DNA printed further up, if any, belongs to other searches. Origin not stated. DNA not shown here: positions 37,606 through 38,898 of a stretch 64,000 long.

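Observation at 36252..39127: About 2.9 kb accessory island inserted between sucB and lpdA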

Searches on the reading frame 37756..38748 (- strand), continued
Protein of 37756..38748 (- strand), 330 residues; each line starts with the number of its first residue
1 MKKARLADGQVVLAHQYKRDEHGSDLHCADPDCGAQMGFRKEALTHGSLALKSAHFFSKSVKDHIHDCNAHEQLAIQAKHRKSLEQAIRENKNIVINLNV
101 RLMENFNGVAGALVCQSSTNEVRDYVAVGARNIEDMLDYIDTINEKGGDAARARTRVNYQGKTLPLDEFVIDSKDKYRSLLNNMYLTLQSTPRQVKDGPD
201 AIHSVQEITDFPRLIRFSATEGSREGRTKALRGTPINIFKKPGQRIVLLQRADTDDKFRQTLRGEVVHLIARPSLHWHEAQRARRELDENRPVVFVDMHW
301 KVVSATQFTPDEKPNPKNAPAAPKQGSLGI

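Call 42: search_protein_families(library=pfam, alignment_id=A5, max_evalue=0.01)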
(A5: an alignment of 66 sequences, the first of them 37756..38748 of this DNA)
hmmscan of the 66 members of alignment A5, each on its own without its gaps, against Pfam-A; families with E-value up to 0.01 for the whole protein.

A. member 1, window:37756-38748:- (330 aa): 1 family
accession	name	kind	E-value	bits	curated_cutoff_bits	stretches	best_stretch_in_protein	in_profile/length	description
PF04146.21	YTH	-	0.006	16.8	22.1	1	62-112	11-61/135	YT521-B-like domain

B. families by the number of members that match (of 66 scanned): 6 families
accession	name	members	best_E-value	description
PF11411.13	DNA_ligase_IV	1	0.00074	DNA ligase IV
PF22606.2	Cdc6-ORC-like_ATPase_lid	1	0.00093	Cdc6/ORC-like, ATPase lid domain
PF11187.14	Mbeg1-like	1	0.0012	Mbeg1-like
PF04146.21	YTH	1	0.006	YT521-B-like domain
PF13963.11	Transpos_assoc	1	0.0085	Transposase-associated domain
PF19011.5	DUF5740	1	0.0091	Family of unknown function (DUF5740)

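Call 43: search_protein_families(library=padloc, alignment_id=A5, max_evalue=0.01)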
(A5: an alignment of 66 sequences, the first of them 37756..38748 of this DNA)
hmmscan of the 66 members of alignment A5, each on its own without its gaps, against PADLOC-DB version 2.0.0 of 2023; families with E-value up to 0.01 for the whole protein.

A. member 1, window:37756-38748:- (330 aa): 0 families

B. families by the number of members that match (of 66 scanned): 3 families
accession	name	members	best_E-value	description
PDLC00316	PtuB1|PtuB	1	0.0023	Unknown function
PDLC04928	PDC-S15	1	0.0026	-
PDLC00942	Cas4a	1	0.0088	"CRISPR-associated protein Cas4/Csa1, subtype I-A/APERN"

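Call 48: find_homologous_proteins(query=A5, max_evalue=0.001)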
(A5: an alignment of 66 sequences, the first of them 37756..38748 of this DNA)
Query A5 (66 sequences) (330 aa, profile of the alignment): 42 proteins with E <= 0.001 among 7256 candidates.
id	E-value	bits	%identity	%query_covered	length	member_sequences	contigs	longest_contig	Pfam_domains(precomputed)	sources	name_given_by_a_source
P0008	9.9e-87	309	83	100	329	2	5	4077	-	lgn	-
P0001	1.0e-86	309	100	100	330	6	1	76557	-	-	-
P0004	1.1e-86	309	89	100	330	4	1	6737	-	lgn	-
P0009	1.3e-86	309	76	100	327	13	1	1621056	-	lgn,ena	-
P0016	2.2e-86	308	52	97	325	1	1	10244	-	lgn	-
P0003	7.6e-86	307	89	100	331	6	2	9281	-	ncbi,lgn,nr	ncbi:MAG: hypothetical protein H3C49_09720 [Alphaproteobacteria bacterium]|nr:hypothetical protein [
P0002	2.5e-85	305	89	100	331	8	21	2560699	-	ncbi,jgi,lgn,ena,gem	-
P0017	2.8e-85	305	51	97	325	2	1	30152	-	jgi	jgi:hypothetical protein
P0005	1.1e-84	303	87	100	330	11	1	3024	-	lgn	-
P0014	1.1e-84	303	51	100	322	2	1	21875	-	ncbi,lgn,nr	ncbi:MAG: hypothetical protein EPN97_09535 [Alphaproteobacteria bacterium]|nr:MAG: hypothetical prot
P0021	2.4e-84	302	49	100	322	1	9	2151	-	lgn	-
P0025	2.8e-84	301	50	95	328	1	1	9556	-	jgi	-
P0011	3.5e-84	301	73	100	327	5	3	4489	-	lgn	-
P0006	3.8e-84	301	87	100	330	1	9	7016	-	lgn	-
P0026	4.3e-84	301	50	95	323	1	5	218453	-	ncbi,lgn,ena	-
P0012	2.0e-83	299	70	100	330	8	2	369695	-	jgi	-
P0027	5.8e-83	297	50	100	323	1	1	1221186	-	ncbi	-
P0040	1.5e-80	289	45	99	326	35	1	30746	-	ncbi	-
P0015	2.3e-78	282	52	100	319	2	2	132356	-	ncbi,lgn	-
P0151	3.4e-74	268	17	89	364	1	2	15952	-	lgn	-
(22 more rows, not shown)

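Call 49: find_encoding_contigs(protein=P0151, flank=7000, max_places=2)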
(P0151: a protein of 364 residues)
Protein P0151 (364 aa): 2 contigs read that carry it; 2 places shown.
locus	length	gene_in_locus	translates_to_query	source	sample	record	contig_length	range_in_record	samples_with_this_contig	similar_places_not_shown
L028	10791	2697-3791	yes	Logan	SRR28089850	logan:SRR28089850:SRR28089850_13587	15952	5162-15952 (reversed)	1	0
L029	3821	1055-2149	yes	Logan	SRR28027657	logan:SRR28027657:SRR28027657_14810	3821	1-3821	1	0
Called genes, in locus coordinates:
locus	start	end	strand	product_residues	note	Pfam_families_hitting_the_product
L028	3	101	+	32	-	?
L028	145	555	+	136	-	PF01878:EVE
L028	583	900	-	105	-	-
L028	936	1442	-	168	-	PF00571:CBS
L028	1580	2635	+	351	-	-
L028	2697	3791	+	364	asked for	-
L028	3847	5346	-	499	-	PF00089:Trypsin, PF13365:Trypsin_2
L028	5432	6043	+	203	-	PF00475:IGPD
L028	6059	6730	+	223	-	PF01135:PCMT, PF01596:Methyltransf_3, PF13578:Methyltransf_24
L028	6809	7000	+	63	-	-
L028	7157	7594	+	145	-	PF09722:Xre_MbcA_ParS_C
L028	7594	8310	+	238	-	PF08808:RES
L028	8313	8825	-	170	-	PF03449:GreA_GreB_N, PF01272:GreA_GreB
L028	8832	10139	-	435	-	PF00815:Histidinol_dh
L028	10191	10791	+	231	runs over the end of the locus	PF00117:GATase, PF01174:SNO (faint)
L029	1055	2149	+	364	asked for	-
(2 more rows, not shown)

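Call 50: find_encoding_contigs(protein=P0055, flank=7000, max_places=2)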
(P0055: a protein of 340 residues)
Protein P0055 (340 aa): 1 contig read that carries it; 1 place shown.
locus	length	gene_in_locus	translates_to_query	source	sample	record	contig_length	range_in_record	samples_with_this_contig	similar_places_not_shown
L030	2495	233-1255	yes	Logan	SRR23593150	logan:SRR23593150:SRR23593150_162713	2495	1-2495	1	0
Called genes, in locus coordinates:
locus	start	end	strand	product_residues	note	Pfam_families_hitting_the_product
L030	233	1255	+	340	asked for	-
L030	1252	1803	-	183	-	PF13302:Acetyltransf_3 (weak), PF00583:Acetyltransf_1, PF13673:Acetyltransf_10, PF13508:Acetyltransf_7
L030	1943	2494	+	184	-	?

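Call 51: find_encoding_contigs(protein=P0049, flank=7000, max_places=2)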
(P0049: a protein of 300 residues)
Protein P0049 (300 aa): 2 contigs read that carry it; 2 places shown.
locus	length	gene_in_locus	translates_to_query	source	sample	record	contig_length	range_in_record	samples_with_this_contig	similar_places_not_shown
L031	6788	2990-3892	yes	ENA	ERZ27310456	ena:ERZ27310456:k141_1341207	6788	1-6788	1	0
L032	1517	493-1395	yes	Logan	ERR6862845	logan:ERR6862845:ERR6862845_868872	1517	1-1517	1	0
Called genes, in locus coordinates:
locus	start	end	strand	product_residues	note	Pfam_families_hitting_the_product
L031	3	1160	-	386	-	?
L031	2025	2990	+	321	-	-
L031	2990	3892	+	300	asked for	-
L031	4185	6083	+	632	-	PF13424:TPR_12 (weak), PF13432:TPR_16 (weak), PF14559:TPR_19 (weak), PF13424:TPR_12 (weak), PF14559:TPR_19 (weak), PF13424:TPR_12 (weak), PF00685:Sulfotransfer_1, PF13469:Sulfotransfer_3, +12 more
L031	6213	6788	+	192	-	?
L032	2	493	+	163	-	?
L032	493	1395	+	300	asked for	-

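Call 68: fold_search(model_id=the predicted structure, library=viral)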
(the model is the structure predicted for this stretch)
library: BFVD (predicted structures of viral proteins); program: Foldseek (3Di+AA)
matches with E <= 10: 312; with E <= 0.001: 0
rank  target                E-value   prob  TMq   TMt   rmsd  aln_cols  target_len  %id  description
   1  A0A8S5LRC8            2.3e-02  0.08  0.11  0.09  23.3       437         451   10  Large Terminase (Fragment) [Siphoviridae sp. ctzMZ8]
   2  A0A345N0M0            6.9e-02  0.25  0.17  0.28  11.6       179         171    8  (no name in the UniProt tables at hand)
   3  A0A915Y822            1.1e-01  0.06  0.13  0.10  20.6       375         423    8  (no name in the UniProt tables at hand)
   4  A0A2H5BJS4            1.2e-01  0.05  0.10  0.07  19.2       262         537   11  dihydrofolate reductase [Erwinia phage vB_EamM_MadMel]
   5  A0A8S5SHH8            1.4e-01  0.30  0.16  0.28   9.7       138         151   11  Single-stranded DNA-binding protein [Siphoviridae sp. ctzyE57]
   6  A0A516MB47            2.3e-01  0.08  0.13  0.12  18.8       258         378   12  (no name in the UniProt tables at hand)
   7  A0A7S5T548            4.2e-01  0.13  0.10  0.18  12.2        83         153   16  (no name in the UniProt tables at hand)
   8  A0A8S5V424            4.7e-01  0.21  0.12  0.37   7.9        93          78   15  Uncharacterized protein [Myoviridae sp. ct8iP21]
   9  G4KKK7                4.7e-01  0.07  0.13  0.28   9.9       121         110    7  (no name in the UniProt tables at hand)
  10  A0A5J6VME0            5.0e-01  0.12  0.11  0.20  14.0       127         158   13  Uncharacterized protein (Fragment) [Megaviridae environmental sample]
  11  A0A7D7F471            5.0e-01  0.07  0.11  0.23  16.3       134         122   14  Uncharacterized protein [Pseudomonas phage phiB1_1]
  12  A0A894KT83            5.0e-01  0.04  0.09  0.13  19.6       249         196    8  PF317L 2 [African swine fever virus]
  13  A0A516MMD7            5.3e-01  0.16  0.18  0.34  10.2       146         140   13  (no name in the UniProt tables at hand)
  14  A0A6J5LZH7            8.6e-01  0.03  0.08  0.05  23.2       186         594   11  Portal protein [uncultured Caudovirales phage]
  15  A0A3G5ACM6            8.6e-01  0.02  0.12  0.13  21.4       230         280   10  Uncharacterized protein [Hyperionvirus sp.]
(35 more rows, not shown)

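Call 73: list_cluster_members(proteins=[P0042, P0050, P0054, P0056, P0060, P0062, P0066, P0071, P0075, P0086])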
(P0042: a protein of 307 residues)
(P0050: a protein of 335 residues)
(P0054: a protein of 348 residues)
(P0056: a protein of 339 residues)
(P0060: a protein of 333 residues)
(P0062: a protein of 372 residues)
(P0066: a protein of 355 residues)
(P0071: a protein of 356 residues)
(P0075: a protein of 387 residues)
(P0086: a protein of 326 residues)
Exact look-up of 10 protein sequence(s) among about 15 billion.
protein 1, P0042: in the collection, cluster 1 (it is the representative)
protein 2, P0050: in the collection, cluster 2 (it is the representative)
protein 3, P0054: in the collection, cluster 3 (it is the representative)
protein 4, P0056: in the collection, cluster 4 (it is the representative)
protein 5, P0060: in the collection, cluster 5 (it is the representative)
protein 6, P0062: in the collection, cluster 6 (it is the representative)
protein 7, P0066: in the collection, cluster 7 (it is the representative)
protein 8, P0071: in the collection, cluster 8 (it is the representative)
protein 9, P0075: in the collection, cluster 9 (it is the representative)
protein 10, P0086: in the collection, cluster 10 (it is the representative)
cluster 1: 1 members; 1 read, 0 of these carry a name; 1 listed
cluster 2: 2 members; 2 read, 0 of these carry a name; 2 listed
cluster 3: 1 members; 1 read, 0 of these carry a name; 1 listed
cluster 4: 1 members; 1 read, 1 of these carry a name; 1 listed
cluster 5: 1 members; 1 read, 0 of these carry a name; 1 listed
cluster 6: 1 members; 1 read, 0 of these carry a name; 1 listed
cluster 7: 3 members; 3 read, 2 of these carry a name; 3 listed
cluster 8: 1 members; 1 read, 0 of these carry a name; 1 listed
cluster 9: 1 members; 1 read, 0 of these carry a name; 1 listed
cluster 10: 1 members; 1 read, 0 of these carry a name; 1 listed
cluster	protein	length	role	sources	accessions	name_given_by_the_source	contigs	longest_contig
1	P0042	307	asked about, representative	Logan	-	-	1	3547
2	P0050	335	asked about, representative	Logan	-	-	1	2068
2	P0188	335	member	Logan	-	-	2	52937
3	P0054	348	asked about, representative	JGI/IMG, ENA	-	-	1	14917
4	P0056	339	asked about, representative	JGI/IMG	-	hypothetical protein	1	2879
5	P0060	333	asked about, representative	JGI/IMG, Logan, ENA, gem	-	-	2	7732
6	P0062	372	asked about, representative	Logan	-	-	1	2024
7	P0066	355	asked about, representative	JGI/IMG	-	hypothetical protein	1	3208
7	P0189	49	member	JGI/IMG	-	hypothetical protein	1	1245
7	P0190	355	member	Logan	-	-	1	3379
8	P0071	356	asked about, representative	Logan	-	-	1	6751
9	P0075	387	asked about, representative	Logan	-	-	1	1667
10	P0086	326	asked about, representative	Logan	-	-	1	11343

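Call 74: find_encoding_contigs(protein=P0188, flank=7000, max_places=1)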
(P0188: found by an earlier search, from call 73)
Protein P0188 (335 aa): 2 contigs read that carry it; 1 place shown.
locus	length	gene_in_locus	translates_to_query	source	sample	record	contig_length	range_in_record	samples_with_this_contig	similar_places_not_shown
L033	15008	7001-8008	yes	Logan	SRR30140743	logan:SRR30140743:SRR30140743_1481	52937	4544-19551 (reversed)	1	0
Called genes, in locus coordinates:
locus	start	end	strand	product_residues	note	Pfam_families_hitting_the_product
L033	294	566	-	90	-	PF01649:Ribosomal_S20p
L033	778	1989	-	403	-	PF00202:Aminotran_3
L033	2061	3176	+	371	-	PF05222:AlaDh_PNT_N, PF01262:AlaDh_PNT_C, PF01488:Shikimate_DH, PF02826:2-Hacid_dh_C (weak)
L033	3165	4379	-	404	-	PF01231:IDO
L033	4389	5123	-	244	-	PF04402:SIMPL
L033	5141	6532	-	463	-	PF00890:FAD_binding_2, PF01134:GIDA (faint), PF07992:Pyr_redox_2, PF12831:FAD_oxidored, PF13450:NAD_binding_8 (weak), PF13738:Pyr_redox_3, PF00070:Pyr_redox, PF02852:Pyr_redox_dim, +2 more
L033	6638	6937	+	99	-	PF04447:dATP-dGTP_PPHyd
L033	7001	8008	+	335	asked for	-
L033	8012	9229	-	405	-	PF00364:Biotin_lipoyl, PF25919:BSH_CusB (faint), PF02817:E3_binding, PF00198:2-oxoacid_dh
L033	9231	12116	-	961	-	PF16078:2-oxogl_dehyd_N, PF00676:E1_dh, PF02779:Transket_pyr, PF16870:OxoGdeHyase_C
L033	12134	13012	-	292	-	PF02629:CoA_binding, PF13607:Succ_CoA_lig, PF00549:Ligase_CoA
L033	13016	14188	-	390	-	PF08442:ATP-grasp_2, PF13549:ATP-grasp_5, PF24948:Citrate_synth_N, PF00549:Ligase_CoA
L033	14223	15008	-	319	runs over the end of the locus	PF00056:Ldh_1_N, PF02866:Ldh_1_C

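Call 75: find_encoding_contigs(protein=P0054, flank=7000, max_places=1)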
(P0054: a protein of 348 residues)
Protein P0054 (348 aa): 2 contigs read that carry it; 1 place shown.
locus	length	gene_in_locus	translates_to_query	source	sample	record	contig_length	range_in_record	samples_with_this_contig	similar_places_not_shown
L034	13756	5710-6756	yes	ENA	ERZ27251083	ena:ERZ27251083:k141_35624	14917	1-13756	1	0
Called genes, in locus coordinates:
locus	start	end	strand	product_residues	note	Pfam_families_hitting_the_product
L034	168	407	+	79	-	PF00076:RRM_1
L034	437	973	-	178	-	PF03449:GreA_GreB_N, PF01272:GreA_GreB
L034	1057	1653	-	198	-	PF02798:GST_N (weak), PF13417:GST_N_3, PF13409:GST_N_2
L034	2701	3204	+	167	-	-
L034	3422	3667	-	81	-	PF00924:MS_channel_2nd (weak)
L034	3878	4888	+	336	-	PF03060:NMO, PF01070:FMN_dh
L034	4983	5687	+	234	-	PF12796:Ank_2 (weak), PF13606:Ank_3 (faint), PF13637:Ank_4 (faint), PF12796:Ank_2, PF00023:Ank (weak), PF13857:Ank_5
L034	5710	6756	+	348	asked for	-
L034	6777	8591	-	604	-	PF07719:TPR_2 (faint), PF13428:TPR_14 (faint), PF13432:TPR_16 (faint), PF23914:TPR_CcmH_CycH (weak), PF13181:TPR_8 (faint), PF00515:TPR_1 (faint), PF13371:TPR_9 (faint), PF14559:TPR_19, +1 more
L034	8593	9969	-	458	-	PF00535:Glycos_transf_2, PF13641:Glyco_tranf_2_3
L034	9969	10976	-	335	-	PF01073:3Beta_HSD, PF01370:Epimerase, PF02719:Polysacc_synt_2, PF16363:GDP_Man_Dehyd, PF07993:NAD_binding_4 (weak)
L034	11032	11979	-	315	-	PF03462:PCRF, PF00472:RF-1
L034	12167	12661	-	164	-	PF01965:DJ-1_PfpI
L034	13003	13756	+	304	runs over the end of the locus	PF00691:OmpA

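Call 90: search_protein_families(library=pfam, proteins=[L033:6638-6937:+], max_evalue=0.0001)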
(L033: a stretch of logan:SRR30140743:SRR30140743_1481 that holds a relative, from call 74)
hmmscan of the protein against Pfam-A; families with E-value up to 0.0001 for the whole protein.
L033:6638-6937:+ (99 aa): 1 family
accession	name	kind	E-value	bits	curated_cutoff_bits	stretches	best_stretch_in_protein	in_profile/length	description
PF04447.17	dATP-dGTP_PPHyd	-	3.4e-20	72.5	23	1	10-99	4-93/97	dATP/dGTP pyrophosphohydrolase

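Call 92: search_dna_similar(query=window:37756-38748:-, collection=plasmids, mode=protein, max_evalue=0.001, max_rows=8)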
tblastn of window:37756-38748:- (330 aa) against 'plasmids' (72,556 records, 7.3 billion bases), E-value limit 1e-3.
No match.

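Call 93: search_dna_similar(query=window:37756-38748:-, collection=phages, mode=protein, max_evalue=0.001, max_rows=8)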
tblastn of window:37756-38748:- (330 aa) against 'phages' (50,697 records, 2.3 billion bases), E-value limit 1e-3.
No match.
